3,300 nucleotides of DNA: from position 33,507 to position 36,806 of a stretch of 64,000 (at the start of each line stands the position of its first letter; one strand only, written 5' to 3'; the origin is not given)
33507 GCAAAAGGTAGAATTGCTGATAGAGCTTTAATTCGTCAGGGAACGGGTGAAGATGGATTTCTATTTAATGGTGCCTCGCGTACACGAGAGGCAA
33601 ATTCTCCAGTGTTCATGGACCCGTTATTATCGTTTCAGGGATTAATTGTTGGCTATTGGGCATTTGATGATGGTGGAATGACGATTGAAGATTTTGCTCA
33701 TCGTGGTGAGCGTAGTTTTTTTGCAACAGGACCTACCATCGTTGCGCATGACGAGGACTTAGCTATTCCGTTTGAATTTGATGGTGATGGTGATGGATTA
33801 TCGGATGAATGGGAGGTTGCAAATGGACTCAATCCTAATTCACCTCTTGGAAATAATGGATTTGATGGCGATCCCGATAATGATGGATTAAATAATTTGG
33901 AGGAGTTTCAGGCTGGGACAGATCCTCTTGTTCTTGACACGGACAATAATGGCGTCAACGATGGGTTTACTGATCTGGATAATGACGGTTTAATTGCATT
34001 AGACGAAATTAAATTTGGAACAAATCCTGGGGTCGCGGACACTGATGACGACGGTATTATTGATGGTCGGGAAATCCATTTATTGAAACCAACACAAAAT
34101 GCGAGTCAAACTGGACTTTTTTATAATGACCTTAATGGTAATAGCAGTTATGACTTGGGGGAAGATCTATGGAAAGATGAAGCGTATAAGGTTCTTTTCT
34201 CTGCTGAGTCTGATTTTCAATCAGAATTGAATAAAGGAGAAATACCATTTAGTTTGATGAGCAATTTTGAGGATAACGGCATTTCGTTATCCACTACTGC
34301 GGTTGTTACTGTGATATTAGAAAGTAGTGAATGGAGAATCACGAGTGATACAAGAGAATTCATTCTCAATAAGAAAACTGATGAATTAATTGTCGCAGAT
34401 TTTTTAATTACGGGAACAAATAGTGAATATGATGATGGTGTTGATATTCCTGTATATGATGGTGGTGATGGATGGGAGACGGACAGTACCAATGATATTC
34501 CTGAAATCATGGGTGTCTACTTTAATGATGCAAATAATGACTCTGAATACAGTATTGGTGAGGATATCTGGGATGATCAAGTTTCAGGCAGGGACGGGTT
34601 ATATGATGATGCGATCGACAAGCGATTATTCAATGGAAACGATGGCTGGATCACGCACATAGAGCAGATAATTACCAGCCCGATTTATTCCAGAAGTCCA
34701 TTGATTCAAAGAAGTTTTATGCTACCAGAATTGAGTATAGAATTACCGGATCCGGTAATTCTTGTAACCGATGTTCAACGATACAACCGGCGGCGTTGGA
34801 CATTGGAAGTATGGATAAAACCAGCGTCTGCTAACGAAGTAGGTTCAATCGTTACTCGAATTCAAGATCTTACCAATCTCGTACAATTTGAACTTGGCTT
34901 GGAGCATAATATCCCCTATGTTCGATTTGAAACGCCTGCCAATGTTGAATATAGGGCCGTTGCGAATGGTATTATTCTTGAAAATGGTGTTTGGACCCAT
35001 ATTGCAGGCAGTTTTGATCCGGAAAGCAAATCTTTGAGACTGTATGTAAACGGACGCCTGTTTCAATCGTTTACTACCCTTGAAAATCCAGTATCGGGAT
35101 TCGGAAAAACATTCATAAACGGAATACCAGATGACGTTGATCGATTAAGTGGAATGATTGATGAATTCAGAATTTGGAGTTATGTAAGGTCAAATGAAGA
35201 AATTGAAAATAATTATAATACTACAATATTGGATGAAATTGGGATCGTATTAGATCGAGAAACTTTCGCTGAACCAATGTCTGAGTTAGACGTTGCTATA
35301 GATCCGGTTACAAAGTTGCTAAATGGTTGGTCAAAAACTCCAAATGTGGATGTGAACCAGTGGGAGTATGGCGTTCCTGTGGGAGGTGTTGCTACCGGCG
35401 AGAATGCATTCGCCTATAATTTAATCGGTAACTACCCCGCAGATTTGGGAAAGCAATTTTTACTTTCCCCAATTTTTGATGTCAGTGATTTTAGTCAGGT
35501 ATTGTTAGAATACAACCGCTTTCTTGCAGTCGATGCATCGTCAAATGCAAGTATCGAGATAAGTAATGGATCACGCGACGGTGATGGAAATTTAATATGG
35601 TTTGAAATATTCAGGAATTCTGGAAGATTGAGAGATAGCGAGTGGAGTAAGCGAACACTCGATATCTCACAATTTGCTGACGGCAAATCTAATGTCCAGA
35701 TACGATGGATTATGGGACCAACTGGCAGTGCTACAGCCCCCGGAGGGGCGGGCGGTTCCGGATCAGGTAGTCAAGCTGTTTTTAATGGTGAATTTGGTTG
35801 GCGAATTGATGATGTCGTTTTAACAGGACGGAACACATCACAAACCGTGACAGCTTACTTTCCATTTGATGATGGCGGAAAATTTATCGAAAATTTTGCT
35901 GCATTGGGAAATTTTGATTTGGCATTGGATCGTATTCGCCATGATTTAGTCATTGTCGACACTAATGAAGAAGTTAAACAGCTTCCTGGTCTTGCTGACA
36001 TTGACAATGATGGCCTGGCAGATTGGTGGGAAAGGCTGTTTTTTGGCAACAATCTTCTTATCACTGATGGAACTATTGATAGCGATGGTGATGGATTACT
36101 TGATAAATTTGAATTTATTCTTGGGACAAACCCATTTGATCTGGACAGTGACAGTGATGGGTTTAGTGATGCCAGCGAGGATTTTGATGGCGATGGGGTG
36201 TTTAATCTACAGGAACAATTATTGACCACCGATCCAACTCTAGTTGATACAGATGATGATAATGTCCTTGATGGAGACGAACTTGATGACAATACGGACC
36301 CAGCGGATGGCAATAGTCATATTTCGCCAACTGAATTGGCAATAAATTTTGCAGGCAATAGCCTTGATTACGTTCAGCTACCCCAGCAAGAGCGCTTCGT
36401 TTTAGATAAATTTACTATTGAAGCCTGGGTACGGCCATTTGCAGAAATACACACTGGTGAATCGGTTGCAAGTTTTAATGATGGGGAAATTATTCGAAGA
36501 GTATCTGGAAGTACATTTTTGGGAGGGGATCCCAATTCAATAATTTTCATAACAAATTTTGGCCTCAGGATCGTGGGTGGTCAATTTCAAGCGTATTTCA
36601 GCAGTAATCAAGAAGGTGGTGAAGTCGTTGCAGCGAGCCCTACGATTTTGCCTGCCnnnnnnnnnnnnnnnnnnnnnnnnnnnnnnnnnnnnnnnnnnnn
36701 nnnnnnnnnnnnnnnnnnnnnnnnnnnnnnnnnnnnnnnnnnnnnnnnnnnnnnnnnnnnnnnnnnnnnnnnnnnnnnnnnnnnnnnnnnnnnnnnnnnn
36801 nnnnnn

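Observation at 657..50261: Single 49.6-kb ORF encoding a ~16.5k-residue secreted giant protein that occupies 77% of the window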

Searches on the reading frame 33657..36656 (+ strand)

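Call 6: search_protein_families(library=pfam, proteins=[window:33657-36656:+], max_evalue=0.01)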
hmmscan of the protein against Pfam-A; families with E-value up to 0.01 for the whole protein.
window:33657-36656:+ (1000 aa): 2 families
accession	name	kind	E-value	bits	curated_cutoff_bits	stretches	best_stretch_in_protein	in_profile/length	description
PF13385.13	Laminin_G_3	-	5.1e-27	95.3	27.6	1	374-516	12-150/151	Concanavalin A-like lectin/glucanases superfamily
PF18884.5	TSP3_bac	-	9.8e-11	41.7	25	3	808-828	1-21/22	Bacterial TSP3 repeat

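Call 18: search_protein_families(library=ncbifam, proteins=[window:33657-36656:+], max_evalue=0.01)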
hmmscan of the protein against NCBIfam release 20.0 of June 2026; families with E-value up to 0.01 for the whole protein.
window:33657-36656:+ (1000 aa): 3 families
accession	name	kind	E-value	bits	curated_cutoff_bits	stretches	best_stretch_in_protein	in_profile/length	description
NF033765.2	gliding_CglD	equivalog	1.3e-11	43.1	400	2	38-143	173-281/1124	adventurous gliding motility lipoprotein CglD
NF047639.1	throspo3_MtsD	equivalog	0.00021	19.6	800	0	42-94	482-531/651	cell-cell cohesion protein MtsD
NF042425.1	Amuc_1099_fam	equivalog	0.00063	19.4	50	1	47-90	107-147/321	Amuc_1099 family pilus-like system protein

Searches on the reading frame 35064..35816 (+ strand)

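Call 42: search_protein_families(library=pfam, proteins=[window:35064-35816:+], max_evalue=1)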
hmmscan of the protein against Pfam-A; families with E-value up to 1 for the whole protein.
window:35064-35816:+ (251 aa): 1 family
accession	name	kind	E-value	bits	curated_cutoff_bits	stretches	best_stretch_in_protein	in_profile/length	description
PF13385.13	Laminin_G_3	-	0.001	19.7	27.6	1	21-47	124-150/151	Concanavalin A-like lectin/glucanases superfamily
